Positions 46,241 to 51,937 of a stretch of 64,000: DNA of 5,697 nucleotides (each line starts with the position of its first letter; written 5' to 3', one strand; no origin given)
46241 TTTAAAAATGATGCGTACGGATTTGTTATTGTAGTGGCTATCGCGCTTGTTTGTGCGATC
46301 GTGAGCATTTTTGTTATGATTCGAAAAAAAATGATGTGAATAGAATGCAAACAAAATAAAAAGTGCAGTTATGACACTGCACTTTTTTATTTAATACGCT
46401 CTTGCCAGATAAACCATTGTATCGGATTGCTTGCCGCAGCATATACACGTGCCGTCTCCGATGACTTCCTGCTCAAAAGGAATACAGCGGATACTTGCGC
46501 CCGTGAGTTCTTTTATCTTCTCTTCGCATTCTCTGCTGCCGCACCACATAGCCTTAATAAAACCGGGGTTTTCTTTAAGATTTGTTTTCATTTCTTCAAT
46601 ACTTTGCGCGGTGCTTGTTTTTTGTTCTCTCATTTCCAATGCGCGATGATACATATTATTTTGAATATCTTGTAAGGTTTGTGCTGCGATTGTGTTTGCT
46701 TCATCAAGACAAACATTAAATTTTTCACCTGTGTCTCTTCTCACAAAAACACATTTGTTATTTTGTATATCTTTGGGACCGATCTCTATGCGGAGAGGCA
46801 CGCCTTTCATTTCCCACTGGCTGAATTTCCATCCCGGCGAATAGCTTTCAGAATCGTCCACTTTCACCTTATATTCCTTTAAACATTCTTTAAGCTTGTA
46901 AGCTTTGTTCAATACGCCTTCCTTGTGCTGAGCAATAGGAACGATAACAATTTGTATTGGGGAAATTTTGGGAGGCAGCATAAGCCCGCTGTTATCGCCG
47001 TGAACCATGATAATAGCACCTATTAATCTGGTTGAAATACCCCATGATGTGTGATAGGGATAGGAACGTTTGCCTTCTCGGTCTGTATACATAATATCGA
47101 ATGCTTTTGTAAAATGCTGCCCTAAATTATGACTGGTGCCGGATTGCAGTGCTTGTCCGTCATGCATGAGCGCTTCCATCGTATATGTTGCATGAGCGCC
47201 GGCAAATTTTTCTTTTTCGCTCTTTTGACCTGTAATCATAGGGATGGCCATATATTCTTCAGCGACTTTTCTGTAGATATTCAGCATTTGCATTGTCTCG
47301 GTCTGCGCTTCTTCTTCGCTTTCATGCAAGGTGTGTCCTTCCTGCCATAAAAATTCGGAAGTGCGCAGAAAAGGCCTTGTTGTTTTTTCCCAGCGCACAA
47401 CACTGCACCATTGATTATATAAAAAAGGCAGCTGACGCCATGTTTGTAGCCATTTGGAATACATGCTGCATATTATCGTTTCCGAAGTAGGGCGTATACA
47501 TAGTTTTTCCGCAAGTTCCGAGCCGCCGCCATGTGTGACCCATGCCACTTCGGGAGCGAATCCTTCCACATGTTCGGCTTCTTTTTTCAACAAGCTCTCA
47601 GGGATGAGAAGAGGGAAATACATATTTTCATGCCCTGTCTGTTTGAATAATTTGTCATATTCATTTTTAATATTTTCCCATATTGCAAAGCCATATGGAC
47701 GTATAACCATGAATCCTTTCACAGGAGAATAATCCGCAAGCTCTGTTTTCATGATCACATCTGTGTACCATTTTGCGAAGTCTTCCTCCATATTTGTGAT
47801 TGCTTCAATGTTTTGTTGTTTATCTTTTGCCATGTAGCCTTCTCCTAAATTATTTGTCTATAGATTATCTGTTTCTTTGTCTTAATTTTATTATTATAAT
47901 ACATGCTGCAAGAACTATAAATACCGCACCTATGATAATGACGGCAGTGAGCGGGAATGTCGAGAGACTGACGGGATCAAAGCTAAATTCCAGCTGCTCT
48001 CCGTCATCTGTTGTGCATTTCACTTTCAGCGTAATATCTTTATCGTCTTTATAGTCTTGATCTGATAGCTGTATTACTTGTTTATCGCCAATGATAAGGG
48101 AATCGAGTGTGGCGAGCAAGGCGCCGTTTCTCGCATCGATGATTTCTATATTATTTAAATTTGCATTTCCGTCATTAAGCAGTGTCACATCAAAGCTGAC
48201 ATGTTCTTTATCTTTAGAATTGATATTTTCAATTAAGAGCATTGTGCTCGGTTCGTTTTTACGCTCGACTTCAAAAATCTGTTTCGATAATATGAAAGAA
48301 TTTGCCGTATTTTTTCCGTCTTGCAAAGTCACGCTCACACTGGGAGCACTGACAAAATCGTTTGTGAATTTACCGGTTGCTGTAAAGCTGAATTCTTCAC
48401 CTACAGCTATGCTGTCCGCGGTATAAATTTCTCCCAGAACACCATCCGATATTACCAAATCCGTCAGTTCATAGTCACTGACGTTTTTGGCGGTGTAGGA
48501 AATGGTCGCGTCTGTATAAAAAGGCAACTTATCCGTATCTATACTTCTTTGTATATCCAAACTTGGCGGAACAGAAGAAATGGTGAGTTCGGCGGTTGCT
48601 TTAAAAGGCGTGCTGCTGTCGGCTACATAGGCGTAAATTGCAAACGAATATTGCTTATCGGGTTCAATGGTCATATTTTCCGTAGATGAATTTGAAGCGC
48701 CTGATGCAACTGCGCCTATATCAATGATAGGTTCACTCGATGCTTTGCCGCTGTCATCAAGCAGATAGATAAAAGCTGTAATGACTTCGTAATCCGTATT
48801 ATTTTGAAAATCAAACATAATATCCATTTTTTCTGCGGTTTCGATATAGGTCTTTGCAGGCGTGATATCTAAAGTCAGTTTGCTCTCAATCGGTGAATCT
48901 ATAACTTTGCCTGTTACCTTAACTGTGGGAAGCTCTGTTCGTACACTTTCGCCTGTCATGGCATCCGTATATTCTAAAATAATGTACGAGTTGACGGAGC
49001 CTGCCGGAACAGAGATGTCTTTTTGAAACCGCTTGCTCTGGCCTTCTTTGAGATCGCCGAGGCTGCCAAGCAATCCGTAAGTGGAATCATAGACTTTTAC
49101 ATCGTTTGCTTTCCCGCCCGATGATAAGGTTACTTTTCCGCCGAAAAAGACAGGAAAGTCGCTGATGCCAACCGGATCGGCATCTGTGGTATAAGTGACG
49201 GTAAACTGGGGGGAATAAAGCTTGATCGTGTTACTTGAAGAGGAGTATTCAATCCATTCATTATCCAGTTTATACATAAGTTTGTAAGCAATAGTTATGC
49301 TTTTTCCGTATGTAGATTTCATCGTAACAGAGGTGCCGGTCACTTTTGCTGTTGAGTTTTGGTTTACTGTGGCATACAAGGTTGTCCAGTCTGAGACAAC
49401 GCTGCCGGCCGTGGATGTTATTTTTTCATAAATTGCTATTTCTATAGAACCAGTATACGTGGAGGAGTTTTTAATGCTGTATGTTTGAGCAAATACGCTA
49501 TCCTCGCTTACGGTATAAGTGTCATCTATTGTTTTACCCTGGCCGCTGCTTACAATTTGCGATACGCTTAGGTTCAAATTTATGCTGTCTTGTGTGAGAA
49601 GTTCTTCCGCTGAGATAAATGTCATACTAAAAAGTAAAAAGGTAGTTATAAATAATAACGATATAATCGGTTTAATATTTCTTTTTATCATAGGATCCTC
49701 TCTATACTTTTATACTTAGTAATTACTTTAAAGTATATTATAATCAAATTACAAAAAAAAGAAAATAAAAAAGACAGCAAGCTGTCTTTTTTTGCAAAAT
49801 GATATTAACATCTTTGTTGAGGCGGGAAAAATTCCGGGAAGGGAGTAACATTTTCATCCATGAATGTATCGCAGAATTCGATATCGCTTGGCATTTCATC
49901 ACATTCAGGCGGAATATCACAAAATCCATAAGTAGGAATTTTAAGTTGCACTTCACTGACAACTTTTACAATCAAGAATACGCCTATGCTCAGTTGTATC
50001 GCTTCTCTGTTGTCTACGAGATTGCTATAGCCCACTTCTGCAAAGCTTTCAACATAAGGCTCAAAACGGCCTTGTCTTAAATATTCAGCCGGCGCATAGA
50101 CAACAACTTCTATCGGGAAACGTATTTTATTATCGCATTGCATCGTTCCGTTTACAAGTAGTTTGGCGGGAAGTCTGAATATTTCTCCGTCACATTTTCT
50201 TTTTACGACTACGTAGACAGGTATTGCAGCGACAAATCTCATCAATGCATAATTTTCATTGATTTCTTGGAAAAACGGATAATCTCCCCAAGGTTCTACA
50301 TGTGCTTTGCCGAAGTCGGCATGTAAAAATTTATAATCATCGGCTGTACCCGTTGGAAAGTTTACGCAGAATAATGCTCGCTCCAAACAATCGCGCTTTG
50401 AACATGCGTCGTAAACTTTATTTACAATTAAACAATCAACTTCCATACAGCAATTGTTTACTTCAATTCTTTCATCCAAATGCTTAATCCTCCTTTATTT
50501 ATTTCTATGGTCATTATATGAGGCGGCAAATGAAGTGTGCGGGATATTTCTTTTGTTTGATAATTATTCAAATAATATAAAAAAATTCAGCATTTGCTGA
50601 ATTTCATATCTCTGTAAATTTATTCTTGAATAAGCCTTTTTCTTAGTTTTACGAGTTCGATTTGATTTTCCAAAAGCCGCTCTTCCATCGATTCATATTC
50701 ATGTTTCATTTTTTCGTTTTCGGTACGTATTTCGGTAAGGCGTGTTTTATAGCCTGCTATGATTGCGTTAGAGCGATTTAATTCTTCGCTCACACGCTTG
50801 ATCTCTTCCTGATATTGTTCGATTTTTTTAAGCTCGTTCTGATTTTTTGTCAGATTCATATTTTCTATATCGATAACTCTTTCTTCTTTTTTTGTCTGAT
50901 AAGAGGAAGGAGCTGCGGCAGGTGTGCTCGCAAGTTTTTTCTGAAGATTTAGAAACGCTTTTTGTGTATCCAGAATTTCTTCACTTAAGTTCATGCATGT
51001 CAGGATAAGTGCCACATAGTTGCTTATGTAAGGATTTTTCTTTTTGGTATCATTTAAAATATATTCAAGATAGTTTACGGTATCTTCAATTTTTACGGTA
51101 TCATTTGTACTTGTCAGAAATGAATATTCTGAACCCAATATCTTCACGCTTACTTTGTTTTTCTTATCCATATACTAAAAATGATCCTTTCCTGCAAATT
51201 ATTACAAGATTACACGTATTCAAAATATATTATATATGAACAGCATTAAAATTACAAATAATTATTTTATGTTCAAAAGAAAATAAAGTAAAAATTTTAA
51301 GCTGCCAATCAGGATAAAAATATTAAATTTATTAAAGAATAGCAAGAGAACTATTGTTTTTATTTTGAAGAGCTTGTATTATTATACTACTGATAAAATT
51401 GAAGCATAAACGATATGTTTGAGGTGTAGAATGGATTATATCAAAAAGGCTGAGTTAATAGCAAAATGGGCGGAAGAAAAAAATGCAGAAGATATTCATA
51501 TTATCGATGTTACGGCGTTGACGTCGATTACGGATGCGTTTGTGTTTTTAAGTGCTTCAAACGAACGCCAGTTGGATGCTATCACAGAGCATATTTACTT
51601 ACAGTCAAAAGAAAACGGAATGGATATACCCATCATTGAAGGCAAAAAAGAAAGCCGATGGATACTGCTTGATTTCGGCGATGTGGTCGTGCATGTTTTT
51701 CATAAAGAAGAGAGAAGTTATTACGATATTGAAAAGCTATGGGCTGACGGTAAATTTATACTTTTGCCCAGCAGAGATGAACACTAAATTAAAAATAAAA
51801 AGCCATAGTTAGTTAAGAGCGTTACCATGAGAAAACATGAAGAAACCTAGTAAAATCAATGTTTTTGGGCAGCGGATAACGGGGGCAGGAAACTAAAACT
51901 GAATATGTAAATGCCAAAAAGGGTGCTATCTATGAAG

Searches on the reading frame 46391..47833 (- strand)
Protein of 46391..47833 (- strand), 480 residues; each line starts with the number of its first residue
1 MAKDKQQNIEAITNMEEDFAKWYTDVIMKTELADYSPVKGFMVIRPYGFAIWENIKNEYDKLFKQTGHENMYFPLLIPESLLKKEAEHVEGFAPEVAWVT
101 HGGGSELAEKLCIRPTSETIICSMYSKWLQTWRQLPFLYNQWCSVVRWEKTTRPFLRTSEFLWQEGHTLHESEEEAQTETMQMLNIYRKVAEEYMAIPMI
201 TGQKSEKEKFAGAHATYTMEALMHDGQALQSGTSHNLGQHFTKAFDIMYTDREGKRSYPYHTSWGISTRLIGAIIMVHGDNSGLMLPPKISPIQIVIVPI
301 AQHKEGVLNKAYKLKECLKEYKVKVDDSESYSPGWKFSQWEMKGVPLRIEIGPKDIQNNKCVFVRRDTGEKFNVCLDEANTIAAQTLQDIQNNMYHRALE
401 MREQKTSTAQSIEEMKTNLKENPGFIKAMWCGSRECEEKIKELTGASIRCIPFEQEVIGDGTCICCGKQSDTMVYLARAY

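Call 44: find_homologous_proteins(query=window:46391-47833:-, max_evalue=1e-100)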
Query window:46391-47833:- (480 aa): 8000 proteins with E <= 1e-100 among 8000 candidates; the best 120 are listed.
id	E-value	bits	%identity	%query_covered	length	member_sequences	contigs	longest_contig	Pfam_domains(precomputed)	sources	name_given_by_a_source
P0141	0.0e+0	1126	100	100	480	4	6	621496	PF03129.26,PF00587.31,PF09180.17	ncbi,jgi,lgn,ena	-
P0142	0.0e+0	1056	93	100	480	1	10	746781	PF03129.26,PF00587.31,PF09180.17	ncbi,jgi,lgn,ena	jgi:prolyl-tRNA synthetase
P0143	0.0e+0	1038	91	100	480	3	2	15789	PF03129.26,PF00587.31,PF09180.17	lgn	-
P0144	0.0e+0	1020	88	100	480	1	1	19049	PF03129.26,PF00587.31,PF09180.17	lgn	-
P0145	0.0e+0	1014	88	100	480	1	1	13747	PF03129.26,PF00587.31,PF09180.17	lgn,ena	-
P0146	0.0e+0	1013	88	100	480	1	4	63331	PF03129.26,PF00587.31,PF09180.17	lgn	-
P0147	0.0e+0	1010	87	100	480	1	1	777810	PF03129.26,PF00587.31,PF09180.17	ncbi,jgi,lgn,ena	-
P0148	0.0e+0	1009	88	100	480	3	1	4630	PF03129.26,PF00587.31,PF09180.17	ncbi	-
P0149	6.8e-298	1006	87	100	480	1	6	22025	PF03129.26,PF00587.31,PF09180.17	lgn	-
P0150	1.0e-297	1005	87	100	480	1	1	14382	PF03129.26,PF00587.31,PF09180.17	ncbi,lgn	ncbi:MAG: proline--tRNA ligase [Eubacteriaceae bacterium]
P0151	2.3e-280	948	83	100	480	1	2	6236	PF03129.26,PF00587.31,PF09180.17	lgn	-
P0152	1.5e-278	942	82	100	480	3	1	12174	PF03129.26,PF00587.31,PF09180.17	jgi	-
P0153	3.7e-277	938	81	100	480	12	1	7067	PF03129.26,PF00587.31,PF09180.17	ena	-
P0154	6.7e-266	900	77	99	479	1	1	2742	PF03129.26,PF00587.31,PF09180.17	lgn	-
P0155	1.8e-261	886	75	99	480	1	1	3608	PF03129.26,PF00587.31,PF09180.17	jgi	jgi:prolyl-tRNA synthetase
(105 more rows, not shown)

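Call 45: find_encoding_contigs(protein=P0142, flank=10000, max_places=2)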
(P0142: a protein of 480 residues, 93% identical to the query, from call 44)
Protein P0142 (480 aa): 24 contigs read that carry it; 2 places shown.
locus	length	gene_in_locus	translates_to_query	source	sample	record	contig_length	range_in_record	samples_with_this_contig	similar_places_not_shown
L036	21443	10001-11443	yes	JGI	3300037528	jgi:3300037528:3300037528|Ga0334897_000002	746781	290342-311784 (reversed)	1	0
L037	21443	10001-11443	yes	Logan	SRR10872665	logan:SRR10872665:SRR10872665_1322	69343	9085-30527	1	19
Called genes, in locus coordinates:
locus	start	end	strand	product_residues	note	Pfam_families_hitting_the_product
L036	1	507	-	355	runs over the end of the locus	PF01855:POR_N, PF17147:PFOR_II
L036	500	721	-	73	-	PF12797:Fer4_2 (faint), PF13183:Fer4_8 (faint), PF13237:Fer4_10, PF14697:Fer4_21 (faint), PF12838:Fer4_7, PF13187:Fer4_9, PF00037:Fer4, PF12837:Fer4_6 (weak), +5 more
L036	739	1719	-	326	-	PF02558:ApbA, PF08546:ApbA_C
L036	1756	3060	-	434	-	PF02550:AcetylCoA_hydro, PF13336:AcetylCoA_hyd_C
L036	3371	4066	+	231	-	PF00392:GntR, PF07729:FCD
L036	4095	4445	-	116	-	-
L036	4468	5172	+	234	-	-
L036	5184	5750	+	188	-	PF00857:Isochorismatase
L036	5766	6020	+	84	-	PF00583:Acetyltransf_1, PF13508:Acetyltransf_7 (weak), PF14542:Acetyltransf_CG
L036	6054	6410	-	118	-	PF02410:RsfS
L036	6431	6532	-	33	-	-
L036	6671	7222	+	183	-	PF05164:ZapA (weak)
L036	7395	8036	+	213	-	-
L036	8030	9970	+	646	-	-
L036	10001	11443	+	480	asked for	PF00587:tRNA-synt_2b, PF03129:HGTP_anticodon, PF09180:ProRS-C_1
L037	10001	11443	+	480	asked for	PF00587:tRNA-synt_2b, PF03129:HGTP_anticodon, PF09180:ProRS-C_1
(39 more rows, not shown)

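Call 46: find_encoding_contigs(protein=P0147, flank=10000, max_places=1)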
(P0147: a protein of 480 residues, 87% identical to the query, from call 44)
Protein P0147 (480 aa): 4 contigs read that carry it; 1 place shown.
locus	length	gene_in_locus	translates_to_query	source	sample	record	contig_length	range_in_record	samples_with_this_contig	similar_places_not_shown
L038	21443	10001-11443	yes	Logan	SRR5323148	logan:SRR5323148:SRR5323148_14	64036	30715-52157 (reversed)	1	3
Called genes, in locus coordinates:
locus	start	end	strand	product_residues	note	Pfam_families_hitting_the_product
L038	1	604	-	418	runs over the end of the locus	PF07690:MFS_1, PF12832:MFS_1_like (weak), PF13347:MFS_2, PF03209:PUCC, PF07690:MFS_1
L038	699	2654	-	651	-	PF12733:Cadherin-like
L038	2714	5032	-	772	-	PF01832:Glucosaminidase, PF02368:Big_2, PF00404:Dockerin_1 (weak)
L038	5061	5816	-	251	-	PF00793:DAHP_synth_1, PF03102:NeuB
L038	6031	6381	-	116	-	PF02410:RsfS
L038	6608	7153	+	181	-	PF05164:ZapA (weak)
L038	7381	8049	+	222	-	-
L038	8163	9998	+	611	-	-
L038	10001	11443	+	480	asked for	PF00587:tRNA-synt_2b, PF03129:HGTP_anticodon, PF09180:ProRS-C_1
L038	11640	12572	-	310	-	PF01544:CorA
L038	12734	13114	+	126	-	PF04297:UPF0122, PF04545:Sigma70_r4 (weak)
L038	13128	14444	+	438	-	PF02881:SRP54_N, PF06414:Zeta_toxin (faint), PF13604:AAA_30 (weak), PF00448:SRP54, PF01656:CbiA, PF13401:AAA_22, PF02978:SRP_SPB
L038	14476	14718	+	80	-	PF00886:Ribosomal_S16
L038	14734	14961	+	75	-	PF13083:KH_KhpA-B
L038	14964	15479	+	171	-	PF01782:RimM, PF05239:PRC, PF24986:PRC_RimM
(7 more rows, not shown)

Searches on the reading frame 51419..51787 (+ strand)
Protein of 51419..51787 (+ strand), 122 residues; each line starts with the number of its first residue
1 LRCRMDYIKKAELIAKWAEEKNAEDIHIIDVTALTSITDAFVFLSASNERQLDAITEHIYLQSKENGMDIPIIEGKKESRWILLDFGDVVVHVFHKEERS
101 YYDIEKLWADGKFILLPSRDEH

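Call 3: search_protein_families(library=pfam, proteins=[window:51419-51787:+])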
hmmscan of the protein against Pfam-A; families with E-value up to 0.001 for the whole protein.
window:51419-51787:+ (122 aa): 1 family
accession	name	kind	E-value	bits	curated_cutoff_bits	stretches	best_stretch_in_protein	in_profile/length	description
PF02410.21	RsfS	-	8.7e-31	106.5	21.6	1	13-108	2-98/98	Ribosomal silencing factor during starvation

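Call 4: search_protein_families(library=ncbifam, proteins=[window:51419-51787:+])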
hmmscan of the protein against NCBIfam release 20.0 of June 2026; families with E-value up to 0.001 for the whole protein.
window:51419-51787:+ (122 aa): 1 family
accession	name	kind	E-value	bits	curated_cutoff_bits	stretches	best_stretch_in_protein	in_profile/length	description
TIGR00090.1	rsfS_iojap_ybeB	equivalog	3.8e-32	110.4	56.9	1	11-108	2-99/99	ribosome silencing factor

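Call 27: find_encoding_contigs(protein=window:51431-51787:+, flank=6000, max_places=10)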
Protein window:51431-51787:+ (118 aa): 20 contigs read that carry it; 10 places shown.
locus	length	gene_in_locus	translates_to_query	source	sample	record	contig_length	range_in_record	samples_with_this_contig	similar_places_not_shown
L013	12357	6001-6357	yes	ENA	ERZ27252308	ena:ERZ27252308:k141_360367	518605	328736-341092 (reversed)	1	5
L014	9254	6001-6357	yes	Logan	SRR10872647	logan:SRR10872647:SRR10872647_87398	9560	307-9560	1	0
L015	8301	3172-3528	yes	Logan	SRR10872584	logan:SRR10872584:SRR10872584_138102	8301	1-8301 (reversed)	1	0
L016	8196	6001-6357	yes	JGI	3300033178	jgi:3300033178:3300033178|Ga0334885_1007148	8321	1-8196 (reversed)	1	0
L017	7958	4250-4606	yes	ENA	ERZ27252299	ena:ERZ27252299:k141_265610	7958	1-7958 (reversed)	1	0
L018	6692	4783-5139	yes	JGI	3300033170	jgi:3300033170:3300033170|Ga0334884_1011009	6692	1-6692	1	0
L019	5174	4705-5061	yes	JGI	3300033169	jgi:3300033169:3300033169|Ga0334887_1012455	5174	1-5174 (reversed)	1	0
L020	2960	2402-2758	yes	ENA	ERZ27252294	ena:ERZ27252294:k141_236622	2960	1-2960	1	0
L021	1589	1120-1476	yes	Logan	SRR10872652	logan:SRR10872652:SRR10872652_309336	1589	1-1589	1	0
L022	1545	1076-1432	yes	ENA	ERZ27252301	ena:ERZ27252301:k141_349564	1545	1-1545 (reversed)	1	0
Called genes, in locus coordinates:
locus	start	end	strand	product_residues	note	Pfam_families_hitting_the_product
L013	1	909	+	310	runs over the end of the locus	PF01544:CorA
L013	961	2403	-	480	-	PF00587:tRNA-synt_2b, PF03129:HGTP_anticodon, PF09180:ProRS-C_1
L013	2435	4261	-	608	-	-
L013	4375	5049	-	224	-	-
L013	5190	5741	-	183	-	PF05164:ZapA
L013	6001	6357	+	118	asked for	PF02410:RsfS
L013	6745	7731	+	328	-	PF12833:HTH_18, PF00165:HTH_AraC (weak)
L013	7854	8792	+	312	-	PF19300:BPD_transp_1_N, PF00528:BPD_transp_1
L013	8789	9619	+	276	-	PF12911:OppC_N, PF00528:BPD_transp_1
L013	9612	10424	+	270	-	PF00005:ABC_tran, PF02463:SMC_N (faint)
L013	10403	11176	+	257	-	PF00005:ABC_tran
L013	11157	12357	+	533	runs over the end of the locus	PF00496:SBP_bac_5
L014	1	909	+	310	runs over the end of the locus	PF01544:CorA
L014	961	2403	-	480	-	PF00587:tRNA-synt_2b, PF03129:HGTP_anticodon, PF09180:ProRS-C_1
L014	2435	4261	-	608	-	-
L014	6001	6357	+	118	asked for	PF02410:RsfS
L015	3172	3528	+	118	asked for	PF02410:RsfS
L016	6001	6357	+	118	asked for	PF02410:RsfS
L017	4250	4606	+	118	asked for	PF02410:RsfS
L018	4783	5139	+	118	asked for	PF02410:RsfS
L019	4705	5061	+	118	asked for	PF02410:RsfS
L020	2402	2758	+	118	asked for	PF02410:RsfS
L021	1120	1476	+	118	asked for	PF02410:RsfS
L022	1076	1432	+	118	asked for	PF02410:RsfS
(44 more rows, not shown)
